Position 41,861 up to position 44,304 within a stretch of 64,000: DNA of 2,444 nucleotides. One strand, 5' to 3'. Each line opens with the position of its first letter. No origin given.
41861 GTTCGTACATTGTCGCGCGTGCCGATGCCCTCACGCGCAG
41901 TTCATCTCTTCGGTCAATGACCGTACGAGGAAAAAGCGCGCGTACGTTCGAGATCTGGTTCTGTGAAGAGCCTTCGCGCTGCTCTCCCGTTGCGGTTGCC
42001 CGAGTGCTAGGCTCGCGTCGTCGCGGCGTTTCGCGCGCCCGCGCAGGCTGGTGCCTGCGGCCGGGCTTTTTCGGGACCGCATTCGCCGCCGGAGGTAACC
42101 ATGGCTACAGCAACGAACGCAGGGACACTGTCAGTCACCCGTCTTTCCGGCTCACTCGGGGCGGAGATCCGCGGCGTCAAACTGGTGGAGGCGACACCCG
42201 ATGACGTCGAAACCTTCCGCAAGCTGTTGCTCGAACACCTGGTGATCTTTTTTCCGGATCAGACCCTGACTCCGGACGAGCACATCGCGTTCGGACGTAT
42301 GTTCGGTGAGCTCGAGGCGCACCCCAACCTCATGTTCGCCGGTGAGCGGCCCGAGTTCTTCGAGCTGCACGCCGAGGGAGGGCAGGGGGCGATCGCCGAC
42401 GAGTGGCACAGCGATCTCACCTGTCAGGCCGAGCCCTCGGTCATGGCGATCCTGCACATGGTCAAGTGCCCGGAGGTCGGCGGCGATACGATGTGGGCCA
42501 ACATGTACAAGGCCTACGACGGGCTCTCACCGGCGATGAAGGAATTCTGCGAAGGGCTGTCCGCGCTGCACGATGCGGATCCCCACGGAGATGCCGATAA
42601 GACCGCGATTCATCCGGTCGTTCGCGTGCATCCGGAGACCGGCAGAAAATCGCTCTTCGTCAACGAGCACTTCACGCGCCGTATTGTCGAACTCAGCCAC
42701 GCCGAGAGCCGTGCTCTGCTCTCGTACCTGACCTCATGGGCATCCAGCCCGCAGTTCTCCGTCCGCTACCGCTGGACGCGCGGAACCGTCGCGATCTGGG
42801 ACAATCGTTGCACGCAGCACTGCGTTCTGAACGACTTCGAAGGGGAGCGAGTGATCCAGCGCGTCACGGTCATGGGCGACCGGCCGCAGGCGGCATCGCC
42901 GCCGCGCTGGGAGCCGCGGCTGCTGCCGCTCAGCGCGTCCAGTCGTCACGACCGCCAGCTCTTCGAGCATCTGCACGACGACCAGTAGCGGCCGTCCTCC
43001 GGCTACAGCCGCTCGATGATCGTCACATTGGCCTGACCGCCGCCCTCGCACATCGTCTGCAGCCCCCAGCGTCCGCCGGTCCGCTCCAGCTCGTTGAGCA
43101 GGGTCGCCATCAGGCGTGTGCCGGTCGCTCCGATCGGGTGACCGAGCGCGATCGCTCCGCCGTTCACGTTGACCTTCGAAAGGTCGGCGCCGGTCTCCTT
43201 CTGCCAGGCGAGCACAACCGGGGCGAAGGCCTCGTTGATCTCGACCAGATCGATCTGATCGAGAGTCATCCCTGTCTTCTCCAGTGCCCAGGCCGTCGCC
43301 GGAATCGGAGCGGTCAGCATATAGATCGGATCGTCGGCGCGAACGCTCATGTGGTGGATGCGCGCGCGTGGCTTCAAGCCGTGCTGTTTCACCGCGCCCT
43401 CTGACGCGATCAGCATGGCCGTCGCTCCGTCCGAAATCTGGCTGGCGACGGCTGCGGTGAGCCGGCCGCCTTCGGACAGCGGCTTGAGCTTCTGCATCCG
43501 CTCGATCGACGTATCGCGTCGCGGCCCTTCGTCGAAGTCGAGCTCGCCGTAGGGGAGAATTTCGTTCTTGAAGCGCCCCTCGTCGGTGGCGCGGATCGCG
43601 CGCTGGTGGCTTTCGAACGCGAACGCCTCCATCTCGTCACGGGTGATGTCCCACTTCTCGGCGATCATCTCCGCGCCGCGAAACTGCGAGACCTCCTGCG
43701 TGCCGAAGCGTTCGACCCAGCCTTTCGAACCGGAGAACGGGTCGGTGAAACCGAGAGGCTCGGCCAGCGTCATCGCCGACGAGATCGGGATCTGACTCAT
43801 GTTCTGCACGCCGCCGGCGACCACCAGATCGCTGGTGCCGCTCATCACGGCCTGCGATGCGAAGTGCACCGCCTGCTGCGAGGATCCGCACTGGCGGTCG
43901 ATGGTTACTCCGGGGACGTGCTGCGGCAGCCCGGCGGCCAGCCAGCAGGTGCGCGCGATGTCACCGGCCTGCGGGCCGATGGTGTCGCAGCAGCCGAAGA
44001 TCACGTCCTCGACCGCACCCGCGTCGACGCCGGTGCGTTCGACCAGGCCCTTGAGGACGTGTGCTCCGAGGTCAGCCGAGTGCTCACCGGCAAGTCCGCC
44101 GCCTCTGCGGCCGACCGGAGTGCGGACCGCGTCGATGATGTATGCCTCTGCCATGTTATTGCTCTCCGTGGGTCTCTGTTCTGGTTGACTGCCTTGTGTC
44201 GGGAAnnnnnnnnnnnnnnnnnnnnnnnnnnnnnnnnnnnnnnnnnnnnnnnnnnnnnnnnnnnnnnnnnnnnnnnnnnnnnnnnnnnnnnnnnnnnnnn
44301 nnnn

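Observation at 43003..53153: Ten-gene operon resembling steroid C/D-ring (HIP) / alicyclic acyl-CoA catabolism (ipdAB-ipdC-echA-fadE pair-DUF35-ltp2-thiolase)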

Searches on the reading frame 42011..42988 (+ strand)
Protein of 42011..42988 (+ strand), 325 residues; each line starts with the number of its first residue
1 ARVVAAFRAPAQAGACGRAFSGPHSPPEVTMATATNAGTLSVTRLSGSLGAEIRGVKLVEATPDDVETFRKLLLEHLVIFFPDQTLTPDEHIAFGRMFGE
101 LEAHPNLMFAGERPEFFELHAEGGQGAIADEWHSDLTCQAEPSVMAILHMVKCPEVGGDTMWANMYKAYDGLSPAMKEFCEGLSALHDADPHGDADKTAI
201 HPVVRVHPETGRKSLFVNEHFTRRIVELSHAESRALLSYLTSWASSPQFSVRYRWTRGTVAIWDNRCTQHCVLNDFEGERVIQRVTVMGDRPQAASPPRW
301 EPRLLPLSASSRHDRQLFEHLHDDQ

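Call 11: search_protein_families(library=pfam, proteins=[window:42011-42988:+])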
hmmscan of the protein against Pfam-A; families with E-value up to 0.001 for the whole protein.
window:42011-42988:+ (325 aa): 1 family
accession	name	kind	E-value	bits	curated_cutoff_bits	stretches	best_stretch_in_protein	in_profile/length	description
PF02668.22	TauD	-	1.4e-60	205.9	27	1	42-286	2-267/267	Taurine catabolism dioxygenase TauD, TfdA family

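Call 21: search_protein_families(library=ncbifam, proteins=[window:42101-42988:+], max_evalue=1e-20)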
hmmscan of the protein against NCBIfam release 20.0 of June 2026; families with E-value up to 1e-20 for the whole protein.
window:42101-42988:+ (295 aa): 3 families
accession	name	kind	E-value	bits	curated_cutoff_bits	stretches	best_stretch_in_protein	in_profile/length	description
NF007104.0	PRK09553.1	equivalog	6.9e-67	225.6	313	2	168-262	183-278/282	taurine dioxygenase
NF045815.1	Neo-PentlctneFsynPtlD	equivalog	1.4e-27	96.8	550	0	167-262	195-291/301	neopentalenolactone/pentalenolactone F synthase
NF049937.1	CMthFAOxDecarbScoE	equivalog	4.1e-21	75.4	400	0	16-160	8-159/295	(3R)-3-[(carboxymethyl)amino]fatty acid oxygenase/decarboxylase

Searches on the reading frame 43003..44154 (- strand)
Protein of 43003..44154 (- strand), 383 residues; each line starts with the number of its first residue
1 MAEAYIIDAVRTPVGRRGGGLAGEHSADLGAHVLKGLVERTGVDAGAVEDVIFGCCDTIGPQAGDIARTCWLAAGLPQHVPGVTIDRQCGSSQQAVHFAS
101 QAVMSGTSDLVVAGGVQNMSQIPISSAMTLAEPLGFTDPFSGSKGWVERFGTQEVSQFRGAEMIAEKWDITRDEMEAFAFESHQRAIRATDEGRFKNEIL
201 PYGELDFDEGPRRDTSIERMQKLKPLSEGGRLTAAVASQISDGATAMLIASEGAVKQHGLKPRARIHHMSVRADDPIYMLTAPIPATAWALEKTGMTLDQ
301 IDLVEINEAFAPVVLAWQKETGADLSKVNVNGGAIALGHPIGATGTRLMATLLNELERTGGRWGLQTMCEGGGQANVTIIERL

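Call 4: search_protein_families(library=pfam, proteins=[window:43003-44154:-], max_evalue=0.001)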
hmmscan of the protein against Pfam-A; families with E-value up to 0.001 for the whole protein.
window:43003-44154:- (383 aa): 3 families
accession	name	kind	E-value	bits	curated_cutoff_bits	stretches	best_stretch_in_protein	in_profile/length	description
PF00108.29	Thiolase_N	-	7.2e-58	196.4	26.4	1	5-252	2-259/260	Thiolase, N-terminal domain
PF02803.24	Thiolase_C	-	5.7e-44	149.1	27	1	260-382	1-123/123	Thiolase, C-terminal domain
PF00109.32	ketoacyl-synt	-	4.2e-06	27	20.8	1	81-120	166-205/252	Beta-ketoacyl synthase, N-terminal domain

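Call 5: search_protein_families(library=ncbifam, proteins=[window:43003-44154:-], max_evalue=0.001)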
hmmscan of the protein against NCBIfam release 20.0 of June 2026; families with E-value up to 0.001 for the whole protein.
window:43003-44154:- (383 aa): 44 families (the best 25 are shown)
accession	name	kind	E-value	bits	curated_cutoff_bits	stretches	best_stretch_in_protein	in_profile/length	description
NF005865.0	PRK07801.1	equivalog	1.8e-212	705.5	591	1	1-383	1-382/382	acetyl-CoA C-acetyltransferase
NF005077.0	PRK06504.1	subfamily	3.7e-155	516.9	590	1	1-383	1-390/390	acetyl-CoA C-acetyltransferase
TIGR01930.1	AcCoA-C-Actrans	subfamily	9.7e-125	416.5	240.55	1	6-381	1-385/385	acetyl-CoA C-acyltransferase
NF005889.0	PRK07850.1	equivalog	3.3e-114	381.9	515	1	1-383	1-387/387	steroid 3-ketoacyl-CoA thiolase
NF006090.0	PRK08242.1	equivalog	1.1e-101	340.8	514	2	234-383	253-402/402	acetyl-CoA C-acetyltransferase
NF004853.0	PRK06205.1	subfamily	3.3e-99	332.7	551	1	1-382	1-402/404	acetyl-CoA C-acetyltransferase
NF006551.0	PRK09050.1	subfamily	1.7e-97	327.1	605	1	1-383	1-401/401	3-oxoadipyl-CoA thiolase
TIGR02430.1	pcaF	equivalog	3.6e-96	322.6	597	1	3-383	2-400/400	3-oxoadipyl-CoA thiolase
NF006510.0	PRK08947.1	equivalog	8.6e-95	317.9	519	1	1-383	1-387/387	acetyl-CoA C-acyltransferase FadA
NF004682.0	PRK06025.1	subfamily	8e-94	315.1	568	2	234-383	268-417/417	acetyl-CoA C-acetyltransferase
NF006552.0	PRK09051.1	subfamily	8.4e-94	315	565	1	2-383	4-395/395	beta-ketothiolase BktB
NF006553.0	PRK09052.1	equivalog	1.3e-93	314.2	567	1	2-383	6-399/399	acetyl-CoA C-acyltransferase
TIGR02445.1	fadA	equivalog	4.5e-88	295.8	591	1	5-382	3-384/385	acetyl-CoA C-acyltransferase FadA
NF005033.0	PRK06445.1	equivalog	9.8e-87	291.6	511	1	27-382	34-394/395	acetyl-CoA C-acetyltransferase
NF042999.1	bketothiol_BktB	equivalog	6.7e-85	285.7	725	1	3-383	4-394/394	beta-ketothiolase BktB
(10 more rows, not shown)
